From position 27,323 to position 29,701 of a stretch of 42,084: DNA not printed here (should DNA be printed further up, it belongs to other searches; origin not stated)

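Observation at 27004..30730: Uncharacterised three-gene Tat-lipoprotein module embedded in the EPS locus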

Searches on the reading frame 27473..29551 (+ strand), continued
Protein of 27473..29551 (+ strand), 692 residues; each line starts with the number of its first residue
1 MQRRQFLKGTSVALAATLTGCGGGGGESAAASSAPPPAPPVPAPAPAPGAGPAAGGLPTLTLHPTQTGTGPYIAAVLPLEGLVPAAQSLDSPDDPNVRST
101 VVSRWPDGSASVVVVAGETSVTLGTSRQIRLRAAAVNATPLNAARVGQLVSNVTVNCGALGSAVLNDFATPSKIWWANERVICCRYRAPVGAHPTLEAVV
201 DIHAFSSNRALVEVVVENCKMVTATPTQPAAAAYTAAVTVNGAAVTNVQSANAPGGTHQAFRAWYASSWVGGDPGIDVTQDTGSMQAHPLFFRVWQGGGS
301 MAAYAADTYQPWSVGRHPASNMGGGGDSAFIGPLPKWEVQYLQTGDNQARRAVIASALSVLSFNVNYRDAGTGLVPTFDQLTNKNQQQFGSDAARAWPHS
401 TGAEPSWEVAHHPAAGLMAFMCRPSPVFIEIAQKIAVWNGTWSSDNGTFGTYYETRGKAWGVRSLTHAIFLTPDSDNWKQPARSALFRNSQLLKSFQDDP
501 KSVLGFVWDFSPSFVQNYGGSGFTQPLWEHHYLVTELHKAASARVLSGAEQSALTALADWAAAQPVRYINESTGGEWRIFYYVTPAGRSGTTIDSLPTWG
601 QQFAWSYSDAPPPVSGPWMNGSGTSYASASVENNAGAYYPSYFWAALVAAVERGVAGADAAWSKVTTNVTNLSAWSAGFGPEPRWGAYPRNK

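Call 94: get_annotated_region(hit=H1, flank=6000)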
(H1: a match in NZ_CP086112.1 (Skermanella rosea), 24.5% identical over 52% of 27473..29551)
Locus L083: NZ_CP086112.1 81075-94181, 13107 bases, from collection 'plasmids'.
description: Skermanella rosea strain KEMB 2255-458 plasmid pSR-1, complete sequence
organism: Skermanella rosea (NCBI taxid 1817965)
taxonomy: Bacteria; Pseudomonadota; Alphaproteobacteria; Rhodospirillales; Azospirillaceae; Skermanella; Skermanella rosea
host: -; source: single cell,hydrocarbon-contaminated desert sand; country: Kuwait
typing (MOB-suite, as given by PLSDB): mobilizable; relaxase MOBP
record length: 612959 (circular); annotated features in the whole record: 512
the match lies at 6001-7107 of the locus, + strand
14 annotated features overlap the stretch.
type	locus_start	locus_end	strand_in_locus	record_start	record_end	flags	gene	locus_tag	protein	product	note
CDS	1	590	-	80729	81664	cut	-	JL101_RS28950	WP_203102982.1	LysR family transcriptional regulator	GO:0006355 - regulation of DNA-templated transcription [Evidence IEA]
CDS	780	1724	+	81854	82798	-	-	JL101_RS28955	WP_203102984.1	ring-cleaving dioxygenase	-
CDS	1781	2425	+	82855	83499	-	-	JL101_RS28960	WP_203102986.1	alpha/beta hydrolase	-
CDS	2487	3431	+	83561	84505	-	-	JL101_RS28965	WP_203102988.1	ring-cleaving dioxygenase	-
CDS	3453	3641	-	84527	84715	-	-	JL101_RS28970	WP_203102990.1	hypothetical protein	-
CDS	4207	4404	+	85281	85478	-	-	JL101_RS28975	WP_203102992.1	hypothetical protein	-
CDS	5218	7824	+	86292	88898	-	-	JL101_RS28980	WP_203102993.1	calcium-binding protein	-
CDS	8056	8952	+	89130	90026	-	-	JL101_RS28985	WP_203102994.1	AAA family ATPase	-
CDS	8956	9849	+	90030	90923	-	-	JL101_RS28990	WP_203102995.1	ParB/RepB/Spo0J family partition protein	-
CDS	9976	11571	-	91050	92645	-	-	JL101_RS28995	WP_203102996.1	GMC family oxidoreductase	-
CDS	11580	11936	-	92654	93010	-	-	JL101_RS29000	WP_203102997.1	hypothetical protein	-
CDS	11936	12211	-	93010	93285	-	-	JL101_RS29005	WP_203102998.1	hypothetical protein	-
CDS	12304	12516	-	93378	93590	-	-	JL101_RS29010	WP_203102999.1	hypothetical protein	-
CDS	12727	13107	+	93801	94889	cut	-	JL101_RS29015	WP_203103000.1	nitronate monooxygenase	-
